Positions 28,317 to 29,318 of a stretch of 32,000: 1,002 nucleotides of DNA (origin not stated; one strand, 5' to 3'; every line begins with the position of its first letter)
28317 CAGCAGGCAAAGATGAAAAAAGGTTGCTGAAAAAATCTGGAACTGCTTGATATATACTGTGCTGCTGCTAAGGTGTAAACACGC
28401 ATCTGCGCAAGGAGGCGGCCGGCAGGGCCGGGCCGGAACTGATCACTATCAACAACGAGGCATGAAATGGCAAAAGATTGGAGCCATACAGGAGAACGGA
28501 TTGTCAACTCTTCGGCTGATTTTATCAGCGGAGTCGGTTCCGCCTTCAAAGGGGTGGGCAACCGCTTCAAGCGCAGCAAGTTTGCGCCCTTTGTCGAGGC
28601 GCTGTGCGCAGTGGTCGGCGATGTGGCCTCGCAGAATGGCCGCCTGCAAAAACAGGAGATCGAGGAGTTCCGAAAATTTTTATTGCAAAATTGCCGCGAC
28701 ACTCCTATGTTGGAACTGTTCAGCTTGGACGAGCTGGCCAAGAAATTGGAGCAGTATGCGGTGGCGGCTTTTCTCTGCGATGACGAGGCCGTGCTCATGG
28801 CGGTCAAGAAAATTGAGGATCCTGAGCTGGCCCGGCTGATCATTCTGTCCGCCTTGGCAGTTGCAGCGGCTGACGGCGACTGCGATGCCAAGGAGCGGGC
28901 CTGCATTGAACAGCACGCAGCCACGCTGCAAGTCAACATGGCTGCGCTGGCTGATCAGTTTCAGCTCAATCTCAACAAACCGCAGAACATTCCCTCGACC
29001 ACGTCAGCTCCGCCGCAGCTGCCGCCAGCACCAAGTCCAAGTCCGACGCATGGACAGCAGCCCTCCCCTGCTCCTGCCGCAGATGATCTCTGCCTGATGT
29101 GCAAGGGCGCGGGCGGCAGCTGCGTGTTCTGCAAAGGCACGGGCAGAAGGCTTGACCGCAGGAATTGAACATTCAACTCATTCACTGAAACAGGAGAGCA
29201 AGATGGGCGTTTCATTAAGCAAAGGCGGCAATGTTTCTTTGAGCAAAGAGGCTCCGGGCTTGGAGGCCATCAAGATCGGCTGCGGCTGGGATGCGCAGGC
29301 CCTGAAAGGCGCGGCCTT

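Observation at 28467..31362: Non-canonical Ter module: TerB and vWA(TerF-like) proteins both carry a DnaJ-type zinc-knuckle tail, each followed by its own TerD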

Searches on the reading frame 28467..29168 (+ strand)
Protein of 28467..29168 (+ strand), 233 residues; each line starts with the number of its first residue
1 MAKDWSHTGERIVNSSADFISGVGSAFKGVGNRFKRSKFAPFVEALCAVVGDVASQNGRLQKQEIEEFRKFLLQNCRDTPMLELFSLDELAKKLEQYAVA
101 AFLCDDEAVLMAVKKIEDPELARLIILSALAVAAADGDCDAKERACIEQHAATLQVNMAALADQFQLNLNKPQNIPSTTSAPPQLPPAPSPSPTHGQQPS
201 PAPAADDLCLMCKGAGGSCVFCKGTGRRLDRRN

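Call 3: search_protein_families(library=pfam, proteins=[window:28467-29168:+], max_evalue=0.01)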
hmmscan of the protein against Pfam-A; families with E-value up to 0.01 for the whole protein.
window:28467-29168:+ (233 aa): 3 families
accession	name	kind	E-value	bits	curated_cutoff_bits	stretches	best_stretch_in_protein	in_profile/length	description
PF05099.18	TerB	-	8.4e-09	36.2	24.4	1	45-161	3-113/118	Tellurite resistance protein TerB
PF04391.17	DUF533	-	0.00036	20.6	29.6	1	117-175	65-122/178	Protein of unknown function (DUF533)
PF10264.15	Stork_head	-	0.0072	17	27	0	35-67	5-37/79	Winged helix Storkhead-box1 domain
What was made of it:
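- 28467..29168 (+): TerB-tail gene (233 aa): conserved N-terminal Gly-rich helix (residues 1-35), TerB helical domain (45-161), Pro/Ser-rich linker (~166-203), Cys4 knuckle tail (204-233). Pfam TerB E 8.4e-9 (call 3).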

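Call 8: find_homologous_proteins(query=window:28467-29168:+, max_evalue=0.001)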
Query window:28467-29168:+ (233 aa): 42 proteins with E <= 0.001 among 5537 candidates.
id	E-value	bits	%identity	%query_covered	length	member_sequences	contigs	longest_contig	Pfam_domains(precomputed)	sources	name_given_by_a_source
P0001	2.2e-151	520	100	100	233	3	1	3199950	PF05099.19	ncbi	ncbi:hypothetical protein GCAAIG_07935 [Candidatus Electronema halotolerans]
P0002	1.5e-128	445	86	100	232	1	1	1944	PF05099.19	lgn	-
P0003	2.1e-127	441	82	100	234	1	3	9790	PF05099.19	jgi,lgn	jgi:tellurite resistance protein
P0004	2.0e-126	438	84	100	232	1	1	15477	PF05099.19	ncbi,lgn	-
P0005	1.7e-124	432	83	99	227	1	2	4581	PF05099.19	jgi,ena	-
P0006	1.1e-121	423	83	99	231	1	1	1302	PF05099.19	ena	-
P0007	1.5e-121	422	82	99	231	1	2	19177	PF05099.19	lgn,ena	-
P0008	5.3e-120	417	78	100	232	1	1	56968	PF05099.19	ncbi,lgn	-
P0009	1.2e-116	406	76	100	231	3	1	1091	PF05099.19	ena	-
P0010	2.6e-112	392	77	97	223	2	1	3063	PF05099.19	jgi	jgi:tellurite resistance protein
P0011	1.4e-103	363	69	97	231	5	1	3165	PF05099.19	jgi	jgi:tellurite resistance protein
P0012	2.6e-98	346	65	97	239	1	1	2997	PF05099.19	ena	-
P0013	1.6e-96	340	67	97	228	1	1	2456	PF05099.19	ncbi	-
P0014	6.7e-96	338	63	97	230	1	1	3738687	PF05099.19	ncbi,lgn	ncbi:MAG: TerB family tellurite resistance protein [Candidatus Electrothrix sp. YB6]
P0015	1.3e-95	337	64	97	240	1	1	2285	PF05099.19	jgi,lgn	jgi:tellurite resistance protein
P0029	2.5e-56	209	48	98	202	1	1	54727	PF05099.19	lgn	-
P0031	5.9e-49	185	45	97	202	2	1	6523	PF05099.19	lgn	-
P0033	4.3e-46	176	48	73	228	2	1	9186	PF05099.19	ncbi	-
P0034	1.4e-41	161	38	96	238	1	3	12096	PF05099.19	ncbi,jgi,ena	-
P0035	1.9e-39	154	44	80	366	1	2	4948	PF05099.19,PF02342.24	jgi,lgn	jgi:stress response protein SCP2/tellurite resistance protein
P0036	7.5e-39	152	38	96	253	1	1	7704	PF05099.19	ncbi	ncbi:TerB family tellurite resistance protein [Patescibacteria group bacterium]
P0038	1.1e-36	145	40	67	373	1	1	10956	PF05099.19,PF02342.24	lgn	-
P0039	2.0e-35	141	36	98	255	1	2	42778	PF05099.19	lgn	-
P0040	2.7e-33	134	38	83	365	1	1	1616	PF05099.19,PF02342.24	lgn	-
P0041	2.0e-15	75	97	13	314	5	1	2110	PF10138.16,PF07002.23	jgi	-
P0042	1.0e-12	66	89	15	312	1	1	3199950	PF10138.16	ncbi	ncbi:TerF vWA domain-containing protein [Candidatus Electronema halotolerans]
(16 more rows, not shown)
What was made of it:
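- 28467..29168 (+): Electronema halotolerans protein GCAAIG_07935 (call 8).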

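Call 13: find_encoding_contigs(protein=P0041, flank=5000, max_places=5)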
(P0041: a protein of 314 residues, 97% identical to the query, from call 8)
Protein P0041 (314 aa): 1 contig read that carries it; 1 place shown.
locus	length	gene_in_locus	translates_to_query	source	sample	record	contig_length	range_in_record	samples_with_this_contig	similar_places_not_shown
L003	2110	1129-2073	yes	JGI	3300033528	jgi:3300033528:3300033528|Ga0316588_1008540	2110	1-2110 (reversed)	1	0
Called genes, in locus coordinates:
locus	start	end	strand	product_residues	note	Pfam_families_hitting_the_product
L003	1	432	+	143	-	?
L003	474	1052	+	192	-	PF02342:TerD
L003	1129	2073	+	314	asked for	PF10138:vWA-TerF-like, PF07002:Copine (faint)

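Call 14: find_encoding_contigs(protein=P0042, flank=10000, max_places=3)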
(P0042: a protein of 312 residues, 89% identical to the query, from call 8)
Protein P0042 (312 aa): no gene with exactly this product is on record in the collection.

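Call 15: find_encoding_contigs(protein=P0001, flank=10000, max_places=3)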
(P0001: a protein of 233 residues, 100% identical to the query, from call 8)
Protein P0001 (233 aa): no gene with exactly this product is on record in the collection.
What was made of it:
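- On Ter-type stress-response module: The rest of the genome could not be searched (calls 14, 15).
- Tried and rejected: Exact-sequence look-ups of the E. halotolerans TerB-tail and vWA-tail proteins found no contig (calls 14, 15).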

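Call 18: find_related_loci(query=A3, collection=genome_contigs, flank=10000)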
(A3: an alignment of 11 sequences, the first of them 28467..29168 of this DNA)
Query A3 (233 aa) in genome_contigs; peptide patterns used: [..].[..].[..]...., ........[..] (x = any residue, [..] = any of these).
76 stretches matched a pattern; 7 encode a relative of the query (tblastn E <= 1e-3); 7 distinct loci.
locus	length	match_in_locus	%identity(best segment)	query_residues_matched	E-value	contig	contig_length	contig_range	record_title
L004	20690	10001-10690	78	2-233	1e-120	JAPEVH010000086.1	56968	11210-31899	MAG: Candidatus Electronema sp. isolate KV k127_12703194, whole genome shotgun sequence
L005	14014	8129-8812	69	2-228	8e-104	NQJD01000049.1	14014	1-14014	MAG: Candidatus Electronema aureum isolate GS Contig149, whole genome shotgun sequence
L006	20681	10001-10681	63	3-228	5e-95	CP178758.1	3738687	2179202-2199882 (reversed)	MAG: Candidatus Electrothrix sp. YB6 chromosome, complete genome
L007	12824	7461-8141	71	2-228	5e-106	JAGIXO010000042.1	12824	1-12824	Candidatus Electronema nielsenii isolate F5 contig42, whole genome shotgun sequence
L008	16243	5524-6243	60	3-228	2e-92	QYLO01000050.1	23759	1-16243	MAG: Candidatus Electrothrix gigas isolate AU1_5 NODE_50_length_23759_cov_61.2724, whole genome shotgun sequence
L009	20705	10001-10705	63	3-228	2e-91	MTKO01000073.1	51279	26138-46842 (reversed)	Candidatus Electrothrix aarhusensis isolate MCF Contig22, whole genome shotgun sequence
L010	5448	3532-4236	62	3-226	1e-86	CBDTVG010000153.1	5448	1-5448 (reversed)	MAG TPA_asm: uncultured Candidatus Electrothrix sp. isolate SRR7614715_binner13_Refined_5 genome assembly, contig: ERZ23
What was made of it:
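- Tried and rejected: The GTDB scan returned seven other cable-bacterial genomes but not this one (call 18).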

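Call 30: find_encoding_contigs(protein=P0039, flank=8000, max_places=2)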
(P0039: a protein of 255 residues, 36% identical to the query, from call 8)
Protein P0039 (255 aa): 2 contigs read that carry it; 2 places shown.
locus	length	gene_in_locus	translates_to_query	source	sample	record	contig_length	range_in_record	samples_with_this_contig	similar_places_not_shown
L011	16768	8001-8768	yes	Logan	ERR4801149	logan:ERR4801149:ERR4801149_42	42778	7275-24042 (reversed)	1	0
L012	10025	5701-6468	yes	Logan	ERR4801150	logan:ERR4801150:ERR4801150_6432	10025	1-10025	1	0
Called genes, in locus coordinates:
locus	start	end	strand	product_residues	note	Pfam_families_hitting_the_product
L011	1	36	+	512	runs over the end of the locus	-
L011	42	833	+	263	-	PF02900:LigB, PF01875:Memo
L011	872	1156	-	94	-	-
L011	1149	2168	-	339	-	-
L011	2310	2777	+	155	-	PF01327:Pep_deformylase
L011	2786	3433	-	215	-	PF09335:VTT_dom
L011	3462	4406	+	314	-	PF00551:Formyl_trans_N, PF02911:Formyl_trans_C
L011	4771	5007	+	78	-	-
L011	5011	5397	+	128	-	PF00072:Response_reg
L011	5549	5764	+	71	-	-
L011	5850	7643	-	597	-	PF00664:ABC_membrane, PF00005:ABC_tran, PF13304:AAA_21 (faint)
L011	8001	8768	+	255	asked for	PF05099:TerB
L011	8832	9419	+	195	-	PF02342:TerD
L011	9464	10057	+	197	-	PF02342:TerD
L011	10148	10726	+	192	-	PF02342:TerD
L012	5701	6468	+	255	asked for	PF05099:TerB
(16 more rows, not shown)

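Call 31: find_encoding_contigs(protein=P0029, flank=8000, max_places=2)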
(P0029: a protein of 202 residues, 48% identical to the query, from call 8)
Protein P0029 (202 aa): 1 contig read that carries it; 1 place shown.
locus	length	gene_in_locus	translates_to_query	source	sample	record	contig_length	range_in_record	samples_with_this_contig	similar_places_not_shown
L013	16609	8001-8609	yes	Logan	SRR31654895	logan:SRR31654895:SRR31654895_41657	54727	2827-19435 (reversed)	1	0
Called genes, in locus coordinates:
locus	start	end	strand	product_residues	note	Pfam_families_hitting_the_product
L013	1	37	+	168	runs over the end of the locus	-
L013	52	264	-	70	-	PF09723:Zn_ribbon_8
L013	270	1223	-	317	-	-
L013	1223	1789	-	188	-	-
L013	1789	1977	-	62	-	-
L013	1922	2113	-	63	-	-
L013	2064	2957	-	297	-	-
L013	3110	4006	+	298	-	PF02511:Thy1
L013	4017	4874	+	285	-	PF02739:5_3_exonuc_N, PF01367:5_3_exonuc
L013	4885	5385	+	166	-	-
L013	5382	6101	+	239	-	-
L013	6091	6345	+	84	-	-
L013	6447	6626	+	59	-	-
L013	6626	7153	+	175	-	-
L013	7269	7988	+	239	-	PF10138:vWA-TerF-like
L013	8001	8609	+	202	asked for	PF05099:TerB (weak)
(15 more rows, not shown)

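Call 32: find_encoding_contigs(protein=P0034, flank=8000, max_places=2)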
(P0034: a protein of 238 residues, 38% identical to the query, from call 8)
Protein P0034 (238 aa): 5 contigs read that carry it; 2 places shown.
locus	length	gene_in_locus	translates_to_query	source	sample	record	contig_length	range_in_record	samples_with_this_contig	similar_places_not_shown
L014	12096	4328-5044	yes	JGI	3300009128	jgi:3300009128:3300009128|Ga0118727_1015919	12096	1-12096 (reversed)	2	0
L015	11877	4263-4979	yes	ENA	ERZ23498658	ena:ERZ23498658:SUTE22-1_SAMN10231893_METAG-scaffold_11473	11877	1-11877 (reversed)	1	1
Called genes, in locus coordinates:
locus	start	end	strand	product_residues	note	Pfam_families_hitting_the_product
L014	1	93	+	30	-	?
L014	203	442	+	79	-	-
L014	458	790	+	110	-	PF02452:PemK_toxin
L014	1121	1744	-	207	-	-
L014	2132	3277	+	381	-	PF01699:Na_Ca_ex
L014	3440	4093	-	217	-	PF00702:Hydrolase (weak)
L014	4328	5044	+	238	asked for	PF05099:TerB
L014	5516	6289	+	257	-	PF10138:vWA-TerF-like, PF07002:Copine (faint)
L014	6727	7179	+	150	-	PF19611:DUF6116 (faint)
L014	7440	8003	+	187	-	-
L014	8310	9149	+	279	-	-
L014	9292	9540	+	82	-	-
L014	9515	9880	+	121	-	PF02452:PemK_toxin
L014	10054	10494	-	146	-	PF04391:DUF533 (faint), PF05099:TerB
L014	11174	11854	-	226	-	PF01027:Bax1-I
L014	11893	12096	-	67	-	?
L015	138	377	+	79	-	-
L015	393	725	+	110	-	PF02452:PemK_toxin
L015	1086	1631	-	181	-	-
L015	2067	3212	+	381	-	PF01699:Na_Ca_ex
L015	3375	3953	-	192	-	PF00702:Hydrolase (weak)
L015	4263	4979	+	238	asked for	PF05099:TerB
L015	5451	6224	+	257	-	PF10138:vWA-TerF-like, PF07002:Copine (faint)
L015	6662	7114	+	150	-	PF19611:DUF6116 (faint)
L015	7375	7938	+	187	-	-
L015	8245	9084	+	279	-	-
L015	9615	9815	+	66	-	PF02452:PemK_toxin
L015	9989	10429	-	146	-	PF04391:DUF533 (faint), PF05099:TerB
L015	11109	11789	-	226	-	PF01027:Bax1-I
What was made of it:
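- One TerB-tail lineage (L014/L015) has vWA but no TerD within 4-7 kb (call 32). The L014 context lacks TerD (call 32).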

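Call 34: search_protein_families(library=ncbifam, proteins=[window:28467-29168:+], max_evalue=0.01)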
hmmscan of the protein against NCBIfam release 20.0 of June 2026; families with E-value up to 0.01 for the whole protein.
window:28467-29168:+ (233 aa): 1 family
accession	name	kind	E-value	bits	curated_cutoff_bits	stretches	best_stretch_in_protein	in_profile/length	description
NF006948.0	PRK09430.1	equivalog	0.00016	21.4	162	1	37-166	49-173/267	co-chaperone DjlA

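Call 46: find_encoding_contigs(protein=P0038, flank=6000, max_places=2)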
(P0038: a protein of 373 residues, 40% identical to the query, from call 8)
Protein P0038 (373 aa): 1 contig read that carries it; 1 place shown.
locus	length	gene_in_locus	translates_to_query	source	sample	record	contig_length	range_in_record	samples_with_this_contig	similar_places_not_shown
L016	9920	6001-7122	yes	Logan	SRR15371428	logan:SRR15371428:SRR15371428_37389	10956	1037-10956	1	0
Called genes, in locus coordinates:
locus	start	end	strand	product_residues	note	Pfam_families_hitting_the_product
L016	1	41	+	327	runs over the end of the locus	-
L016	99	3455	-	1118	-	PF16130:DUF4842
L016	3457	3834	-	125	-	-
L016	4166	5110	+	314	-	PF02574:S-methyl_trans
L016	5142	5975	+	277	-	PF07285:DUF1444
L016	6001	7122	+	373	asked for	PF05099:TerB, PF02342:TerD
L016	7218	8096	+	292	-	PF00892:EamA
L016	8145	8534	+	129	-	PF07681:DoxX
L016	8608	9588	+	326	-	PF02423:OCD_Mu_crystall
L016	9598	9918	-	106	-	?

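Call 47: find_encoding_contigs(protein=P0036, flank=6000, max_places=2)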
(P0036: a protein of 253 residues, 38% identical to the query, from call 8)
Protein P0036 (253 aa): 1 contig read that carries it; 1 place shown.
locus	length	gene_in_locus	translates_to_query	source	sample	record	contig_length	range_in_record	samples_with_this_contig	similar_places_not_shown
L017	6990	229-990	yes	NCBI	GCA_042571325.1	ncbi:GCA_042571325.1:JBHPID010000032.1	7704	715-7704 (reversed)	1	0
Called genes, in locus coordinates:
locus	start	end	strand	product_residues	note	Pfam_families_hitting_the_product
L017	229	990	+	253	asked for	PF05099:TerB (weak)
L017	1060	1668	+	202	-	PF02342:TerD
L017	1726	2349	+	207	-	PF02342:TerD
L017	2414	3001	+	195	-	PF02342:TerD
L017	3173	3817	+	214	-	-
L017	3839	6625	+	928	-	PF15610:PRTase_3, PF00156:Pribosyltran (faint), PF15610:PRTase_3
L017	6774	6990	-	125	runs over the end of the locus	-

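Call 53: predict_structure(alignment_id=A6)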
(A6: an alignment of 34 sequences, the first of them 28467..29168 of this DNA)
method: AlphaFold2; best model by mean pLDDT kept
length: 233 residues; sequences in the alignment: 34
mean_pLDDT: 72.8   pTM: 0.59
mean pLDDT of the five models: 72.8, 71.0, 69.5, 69.4, 67.6
residues with pLDDT >= 90: 67; 70-90: 83; 50-70: 17; < 50: 66
segments of 3 or more residues with pLDDT < 50: 1-27, 29-31, 170-203
pLDDT, mean of each block of 10 residues (from residue 1): 40 44 47 67 94 89 89 80 88 94 90 90 90 84 93 89 63 38 42 37 64 85 83 49
secondary structure, 60 per line:
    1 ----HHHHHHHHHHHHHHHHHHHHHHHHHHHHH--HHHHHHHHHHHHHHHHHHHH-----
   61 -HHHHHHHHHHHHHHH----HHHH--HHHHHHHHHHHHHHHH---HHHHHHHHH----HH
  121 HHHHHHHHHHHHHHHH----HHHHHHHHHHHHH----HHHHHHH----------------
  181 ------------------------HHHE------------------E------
elements in order: H5-33 H36-55 H62-76 H81-84 H87-102 H106-114 H119-136 H141-153 H158-164
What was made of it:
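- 28467..29168 (+): AF2: core pLDDT ~90, linker <50, tail ~84 (call 53).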

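Call 57: fold_search(model_id=the predicted structure, library=pdb)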
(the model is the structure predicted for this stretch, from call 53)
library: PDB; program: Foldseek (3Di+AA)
matches with E <= 10: 179; with E <= 0.001: 0
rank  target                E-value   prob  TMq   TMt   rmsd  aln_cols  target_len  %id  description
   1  2h5n_A                2.3e-02  1.00  0.34  0.53   4.5       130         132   16  Crystal Structure of Protein of Unknown Function PG1108 from Porphyromonas gingivalis W83 (released 2006-07-25)
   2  2h5n_D                6.7e-02  1.00  0.35  0.58   4.4       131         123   15  Crystal Structure of Protein of Unknown Function PG1108 from Porphyromonas gingivalis W83 (released 2006-07-25)
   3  2ou3_A                1.9e-01  0.97  0.29  0.40   7.5       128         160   23  Crystal structure of a tellurite resistance protein of cog3793 (npun_f6341) from nostoc punctiforme pcc 73102 at 1.85  (released 2007-03-06)
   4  2h5n_B                2.5e-01  0.97  0.34  0.56   4.7       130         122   18  Crystal Structure of Protein of Unknown Function PG1108 from Porphyromonas gingivalis W83 (released 2006-07-25)
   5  5dy1_B                2.9e-01  0.15  0.17  0.18  15.8       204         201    9  Crystal of Selenomethionine substituted AmtR from Corynebacterium glutamicum (released 2016-01-13)
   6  5mqq_D                6.7e-01  0.11  0.17  0.18  15.6       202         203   10  Transcriptional repressor AmtR of corynebacterium glutamicum (released 2017-03-15)
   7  4wch                  8.1e-01  0.54  0.29  0.43   6.6       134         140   14  Structure of Isolated D Chain of Gigant Hemoglobin from Glossoscolex paulistus (released 2015-06-10)
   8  5mqq_A                8.5e-01  0.08  0.16  0.15  15.5       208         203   10  Transcriptional repressor AmtR of corynebacterium glutamicum (released 2017-03-15)
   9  6jx6_B                1.4e+00  0.07  0.12  0.16  21.1       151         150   12  Tetrameric form of Smac (released 2019-12-04)
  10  9lmb                  1.5e+00  0.20  0.24  0.33  13.6       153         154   11  crystal structure of the F46H/L49D myoglobin mutant (released 2026-01-21)
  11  2hxi_B                1.6e+00  0.05  0.13  0.15  16.6       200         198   17  Structural Genomics, the crystal structure of a putative transcriptional regulator from Streptomyces coelicolor A3(2) (released 2006-09-05)
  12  1r0d_A                1.7e+00  0.08  0.17  0.19  16.6       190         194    9  HIP1R THATCH DOMAIN CORE (released 2004-07-06)
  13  9div_F                2.0e+00  0.21  0.24  0.36  15.4       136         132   16  The crystal structure of de novo designed ChuA binding protein C8 (released 2025-05-21)
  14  7niw_A                2.0e+00  0.03  0.12  0.03  23.3       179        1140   13  Nanodisc reconstituted human ABCB4 in complex with 4B1-Fab (posaconazole-bound, inward-open conformation) (released 2021-08-25)
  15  1out_A                2.1e+00  0.35  0.31  0.45   8.4       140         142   16  TROUT HEMOGLOBIN I (released 1997-01-11)
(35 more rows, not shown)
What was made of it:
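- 28467..29168 (+): Top PDB fold hits are the TerB-like entries 2h5n and 2ou3 (call 57).
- On Ter-type stress-response module: The top fold matches are the TerB-like entries 2h5n and 2ou3 (call 57).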
